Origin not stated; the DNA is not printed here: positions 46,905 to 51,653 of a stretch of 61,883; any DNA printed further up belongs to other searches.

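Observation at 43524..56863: One 13.3 kb co-directional locus joins an Mvh-type [NiFe] hydrogenase to MetF/MetV through three HdrA cores, two MvhD and an HdrC-like protein, with no HdrB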

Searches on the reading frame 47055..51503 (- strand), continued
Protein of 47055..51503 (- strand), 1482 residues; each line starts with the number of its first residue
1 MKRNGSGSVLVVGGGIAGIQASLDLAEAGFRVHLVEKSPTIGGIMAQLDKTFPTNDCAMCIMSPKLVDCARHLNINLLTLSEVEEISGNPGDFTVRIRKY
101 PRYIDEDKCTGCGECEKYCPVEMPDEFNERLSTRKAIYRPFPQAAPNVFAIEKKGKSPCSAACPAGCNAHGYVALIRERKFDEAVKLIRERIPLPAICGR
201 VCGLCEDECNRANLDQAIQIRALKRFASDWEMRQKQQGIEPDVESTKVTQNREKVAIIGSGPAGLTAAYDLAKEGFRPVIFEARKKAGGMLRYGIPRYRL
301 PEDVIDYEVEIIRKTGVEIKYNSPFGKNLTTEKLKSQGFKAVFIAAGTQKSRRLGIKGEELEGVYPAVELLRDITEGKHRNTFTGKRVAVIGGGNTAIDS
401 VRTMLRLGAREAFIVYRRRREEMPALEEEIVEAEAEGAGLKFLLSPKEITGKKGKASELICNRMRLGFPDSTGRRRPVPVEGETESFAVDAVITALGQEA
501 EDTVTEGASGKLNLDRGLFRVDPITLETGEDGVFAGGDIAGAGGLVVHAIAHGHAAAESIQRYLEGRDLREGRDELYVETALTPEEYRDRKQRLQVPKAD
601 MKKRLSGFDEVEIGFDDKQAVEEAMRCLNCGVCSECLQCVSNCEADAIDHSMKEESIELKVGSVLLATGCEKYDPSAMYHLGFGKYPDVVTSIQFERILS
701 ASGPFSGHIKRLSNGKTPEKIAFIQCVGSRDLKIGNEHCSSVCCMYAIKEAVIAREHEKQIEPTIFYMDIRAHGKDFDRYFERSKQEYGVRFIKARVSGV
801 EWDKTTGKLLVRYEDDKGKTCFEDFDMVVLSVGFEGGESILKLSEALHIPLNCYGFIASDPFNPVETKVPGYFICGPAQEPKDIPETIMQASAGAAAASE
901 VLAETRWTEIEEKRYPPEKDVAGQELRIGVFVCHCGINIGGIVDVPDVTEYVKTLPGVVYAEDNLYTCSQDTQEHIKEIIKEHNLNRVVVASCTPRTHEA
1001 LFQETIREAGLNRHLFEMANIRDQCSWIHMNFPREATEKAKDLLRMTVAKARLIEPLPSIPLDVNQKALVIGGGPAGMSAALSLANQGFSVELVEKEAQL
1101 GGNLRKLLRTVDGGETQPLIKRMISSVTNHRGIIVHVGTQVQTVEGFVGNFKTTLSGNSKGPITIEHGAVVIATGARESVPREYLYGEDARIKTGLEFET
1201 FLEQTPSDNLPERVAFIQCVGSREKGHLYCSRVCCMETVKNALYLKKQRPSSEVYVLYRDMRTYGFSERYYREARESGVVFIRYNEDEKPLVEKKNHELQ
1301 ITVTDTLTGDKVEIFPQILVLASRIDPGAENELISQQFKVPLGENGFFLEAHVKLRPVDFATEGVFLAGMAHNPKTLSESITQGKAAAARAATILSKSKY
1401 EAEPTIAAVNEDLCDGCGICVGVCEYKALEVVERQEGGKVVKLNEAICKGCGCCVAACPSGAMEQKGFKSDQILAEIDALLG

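Call 50: search_solved_structures(query=window:47055-51503:-, max_evalue=1e-150, show_alignments=1)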
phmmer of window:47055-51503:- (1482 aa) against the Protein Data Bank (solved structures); distinct sequences matched with E-value up to 1e-150: 5.
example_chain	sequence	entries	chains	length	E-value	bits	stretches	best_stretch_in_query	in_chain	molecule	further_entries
5odc_A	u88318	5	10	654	1.1e-206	692.4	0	924-1078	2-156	Heterodisulfide reductase, subunit A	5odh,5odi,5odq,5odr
8rvu_a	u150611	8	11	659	1.6e-196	658.7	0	631-840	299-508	H(2):CoB-CoM heterodisulfide,ferredoxin reductase subunit A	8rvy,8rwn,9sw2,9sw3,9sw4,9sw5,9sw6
8rvv_A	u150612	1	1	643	1.7e-195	655.3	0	631-840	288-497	H(2):CoB-CoM heterodisulfide,ferredoxin reductase subunit A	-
9sfi_A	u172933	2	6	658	1.4e-165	556.2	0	8-154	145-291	CoB--CoM heterodisulfide reductase iron-sulfur subunit A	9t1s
7bkb_A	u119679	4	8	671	2.7e-155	522.1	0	924-1070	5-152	CoB--CoM heterodisulfide reductase iron-sulfur subunit A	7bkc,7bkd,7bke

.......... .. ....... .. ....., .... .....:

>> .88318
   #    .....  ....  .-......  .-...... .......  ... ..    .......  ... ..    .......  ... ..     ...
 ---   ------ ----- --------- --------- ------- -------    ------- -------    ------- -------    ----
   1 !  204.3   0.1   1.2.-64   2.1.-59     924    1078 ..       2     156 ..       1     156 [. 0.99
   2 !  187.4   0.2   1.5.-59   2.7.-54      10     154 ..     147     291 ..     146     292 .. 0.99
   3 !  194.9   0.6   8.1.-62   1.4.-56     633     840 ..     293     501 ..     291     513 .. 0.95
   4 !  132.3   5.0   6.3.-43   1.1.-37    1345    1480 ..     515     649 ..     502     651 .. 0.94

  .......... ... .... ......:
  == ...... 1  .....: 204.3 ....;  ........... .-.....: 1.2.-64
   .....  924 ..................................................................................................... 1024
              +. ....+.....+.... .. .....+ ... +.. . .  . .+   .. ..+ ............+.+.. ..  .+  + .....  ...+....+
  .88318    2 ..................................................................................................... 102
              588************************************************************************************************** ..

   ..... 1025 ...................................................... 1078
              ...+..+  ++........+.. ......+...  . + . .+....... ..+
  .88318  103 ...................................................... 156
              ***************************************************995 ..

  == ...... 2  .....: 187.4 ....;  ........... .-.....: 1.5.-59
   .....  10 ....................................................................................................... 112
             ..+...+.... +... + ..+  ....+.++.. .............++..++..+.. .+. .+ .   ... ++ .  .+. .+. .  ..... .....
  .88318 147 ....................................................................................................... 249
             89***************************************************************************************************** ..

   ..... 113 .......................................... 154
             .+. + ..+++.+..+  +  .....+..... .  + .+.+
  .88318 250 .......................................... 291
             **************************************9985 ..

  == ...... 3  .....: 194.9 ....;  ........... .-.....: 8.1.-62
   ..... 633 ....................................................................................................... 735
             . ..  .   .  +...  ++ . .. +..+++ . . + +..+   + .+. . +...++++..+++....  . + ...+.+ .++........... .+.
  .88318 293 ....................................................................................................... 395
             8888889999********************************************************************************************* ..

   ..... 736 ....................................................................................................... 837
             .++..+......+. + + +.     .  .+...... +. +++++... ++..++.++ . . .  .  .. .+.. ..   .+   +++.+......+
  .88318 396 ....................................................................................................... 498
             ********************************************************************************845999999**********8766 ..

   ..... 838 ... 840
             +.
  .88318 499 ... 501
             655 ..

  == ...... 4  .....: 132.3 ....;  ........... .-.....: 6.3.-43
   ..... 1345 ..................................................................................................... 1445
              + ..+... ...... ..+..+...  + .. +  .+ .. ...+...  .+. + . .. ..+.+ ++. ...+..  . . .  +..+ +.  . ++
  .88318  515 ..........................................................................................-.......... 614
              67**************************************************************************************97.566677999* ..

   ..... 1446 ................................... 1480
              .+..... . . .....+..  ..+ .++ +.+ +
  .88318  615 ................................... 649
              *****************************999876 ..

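Call 57: list_cluster_members(proteins=[P0002, P0003, P0012])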
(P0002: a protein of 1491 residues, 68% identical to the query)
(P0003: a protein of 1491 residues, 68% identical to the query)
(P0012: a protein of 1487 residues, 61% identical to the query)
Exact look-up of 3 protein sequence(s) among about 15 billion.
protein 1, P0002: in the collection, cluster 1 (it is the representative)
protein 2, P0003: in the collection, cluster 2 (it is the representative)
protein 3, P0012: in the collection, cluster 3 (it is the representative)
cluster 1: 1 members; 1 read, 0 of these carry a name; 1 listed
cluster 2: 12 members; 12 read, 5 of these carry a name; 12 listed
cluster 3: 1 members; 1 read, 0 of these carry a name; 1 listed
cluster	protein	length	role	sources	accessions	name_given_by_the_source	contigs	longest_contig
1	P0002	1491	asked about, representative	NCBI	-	-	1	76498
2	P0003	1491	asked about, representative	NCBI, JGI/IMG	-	-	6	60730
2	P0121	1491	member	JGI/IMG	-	heterodisulfide reductase subunit A-like polyferredoxin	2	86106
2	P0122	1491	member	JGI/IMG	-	heterodisulfide reductase subunit A-like polyferredoxin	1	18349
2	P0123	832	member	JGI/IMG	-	heterodisulfide reductase subunit A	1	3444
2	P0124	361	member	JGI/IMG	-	heterodisulfide reductase subunit A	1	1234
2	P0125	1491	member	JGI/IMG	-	heterodisulfide reductase subunit A-like polyferredoxin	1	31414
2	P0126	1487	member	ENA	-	-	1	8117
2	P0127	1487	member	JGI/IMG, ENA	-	-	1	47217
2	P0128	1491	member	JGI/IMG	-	-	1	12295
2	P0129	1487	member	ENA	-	-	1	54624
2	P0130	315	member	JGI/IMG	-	-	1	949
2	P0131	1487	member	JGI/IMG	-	-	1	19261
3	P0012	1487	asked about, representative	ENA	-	-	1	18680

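Call 69: search_protein_families(library=ncbifam, proteins=[L029:16382-17995:+, L029:15523-16416:+, L007:14960-15988:+, L007:16170-17225:+, L007:17140-18063:+], max_evalue=1e-10)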
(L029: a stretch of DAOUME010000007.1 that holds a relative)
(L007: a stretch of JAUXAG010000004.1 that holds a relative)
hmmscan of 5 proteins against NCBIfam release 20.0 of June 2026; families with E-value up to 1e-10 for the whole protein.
L029:16382-17995:+ (537 aa): 8 families
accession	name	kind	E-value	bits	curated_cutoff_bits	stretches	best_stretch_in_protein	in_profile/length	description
NF033181.1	NiFeSe_hydrog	equivalog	1.9e-217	723.2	600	1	19-533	1-506/507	nickel-dependent hydrogenase large subunit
NF045518.1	H2_NiFeSe_large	exception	3e-167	557.3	780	2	157-525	115-483/485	NiFeSe hydrogenase large subunit HysA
NF007778.0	PRK10467.1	equivalog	5.3e-111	371.7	969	2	152-535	153-565/567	hydrogenase 2 large subunit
NF007550.0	PRK10170.1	equivalog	1.2e-97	327.7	1101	1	19-532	16-592/597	Ni/Fe-hydrogenase large subunit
TIGR03295.1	frhA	equivalog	3e-38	131.8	392.5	2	21-367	4-275/412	coenzyme F420 hydrogenase subunit alpha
NF040828.1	sulfhyd_ShyA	equivalog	3.8e-35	121.6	700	2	22-136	3-116/415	NAD(P)-dependent hydrogenase/sulfhydrogenase 2 subunit alpha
NF041785.2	VhuA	equivalog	1.3e-31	109.6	800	1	19-136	1-117/418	F420-non-reducing hydrogenase Vhu subunit A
NF040832.1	sulfhyd_HydA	equivalog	2.9e-20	72.8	880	0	22-138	5-120/426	NADPH-dependent hydrogenase/sulfhydrogenase 1 subunit alpha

L029:15523-16416:+ (297 aa): 3 families
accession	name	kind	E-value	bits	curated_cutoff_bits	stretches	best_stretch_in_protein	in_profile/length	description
NF045520.1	H2_NiFeSe_small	exception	7.4e-99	331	470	1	6-284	33-313/314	NiFeSe hydrogenase small subunit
TIGR00391.1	hydA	subfamily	2.2e-68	231.1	179.5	1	10-296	48-325/365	hydrogenase small subunit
NF007779.0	PRK10468.1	equivalog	9.3e-53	179.5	659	1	9-272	45-297/372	hydrogenase 2 small subunit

L007:14960-15988:+ (342 aa): 0 families

L007:16170-17225:+ (351 aa): 3 families
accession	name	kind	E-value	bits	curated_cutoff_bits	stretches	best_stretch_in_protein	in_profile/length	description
NF040833.1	sulfhyd_HydB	equivalog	4.2e-52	177.2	750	1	13-342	7-332/367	NADPH-dependent hydrogenase/sulfhydrogenase 1 subunit beta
TIGR02910.1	sulfite_red_A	equivalog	4.1e-48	164.3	323.15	1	37-346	38-327/334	anaerobic sulfite reductase subunit AsrA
NF040829.1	sulfhyd_ShyB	equivalog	6.8e-48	163.4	690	1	13-345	7-329/334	NAD(P)-dependent hydrogenase/sulfhydrogenase 2 subunit beta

L007:17140-18063:+ (307 aa): 18 families
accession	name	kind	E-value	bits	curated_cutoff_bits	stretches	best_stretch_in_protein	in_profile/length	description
NF006220.0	PRK08345.1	subfamily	3.1e-61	207.2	395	1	30-297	7-284/294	cytochrome-c3 hydrogenase subunit gamma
NF040835.1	sulfhyd_HydG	equivalog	7.1e-51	173.2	650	1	31-300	15-284/292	NADPH-dependent hydrogenase/sulfhydrogenase 1 subunit gamma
TIGR02911.1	sulfite_red_B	equivalog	1.9e-50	171.4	288.6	1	63-303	26-259/261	anaerobic sulfite reductase subunit AsrB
NF040830.1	sulfhyd_ShyC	equivalog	4.4e-47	160.6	600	1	30-297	3-278/288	NAD(P)-dependent hydrogenase/sulfhydrogenase 2 subunit gamma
NF000796.0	PRK00054.1-1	equivalog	7.4e-39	133.5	224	1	35-302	5-237/254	dihydroorotate dehydrogenase electron transfer subunit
NF045803.1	MethMoxFADbindMmoC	equivalog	6.2e-21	74.5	500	1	58-264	130-336/343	aromatic/alkene monooxygenase hydroxylase FAD-binding subunit MmoC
NF058606.1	GlBtMonoRdsGbcB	equivalog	6.3e-21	74.7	500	1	38-260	16-239/362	glycine betaine monooxygenase reductase subunit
TIGR01941.1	nqrF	equivalog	1.4e-20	73.6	295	1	88-264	227-399/405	NADH:ubiquinone reductase (Na(+)-transporting) subunit F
NF000798.0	PRK00054.1-3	equivalog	2.1e-19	70.1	219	1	63-299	26-241/244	dihydroorotate dehydrogenase electron transfer subunit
NF008822.0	PRK11872.1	equivalog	6.1e-19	68.2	402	1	55-247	124-314/341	anthranilate 1,2-dioxygenase electron transfer component AntC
NF004862.0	PRK06222.1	subfamily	7.2e-19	68.3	220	1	69-297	29-245/281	sulfide/dihydroorotate dehydrogenase-like FAD/NAD-binding protein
NF000799.0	PRK00054.1-4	equivalog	2.5e-18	66.1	314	1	51-299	18-255/258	dihydroorotate dehydrogenase electron transfer subunit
NF040810.1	BenC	equivalog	2.8e-18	66.2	430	1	52-255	119-317/333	benzoate 1,2-dioxygenase electron transfer component BenC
NF009414.0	PRK12778.1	equivalog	4.9e-17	61.4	1103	1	70-298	30-246/752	bifunctional dihydroorotate dehydrogenase B NAD binding subunit/NADPH-dependent glutamate synthase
NF007964.0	PRK10684.1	equivalog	2.1e-14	53.3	383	1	41-264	15-233/333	NADH oxidoreductase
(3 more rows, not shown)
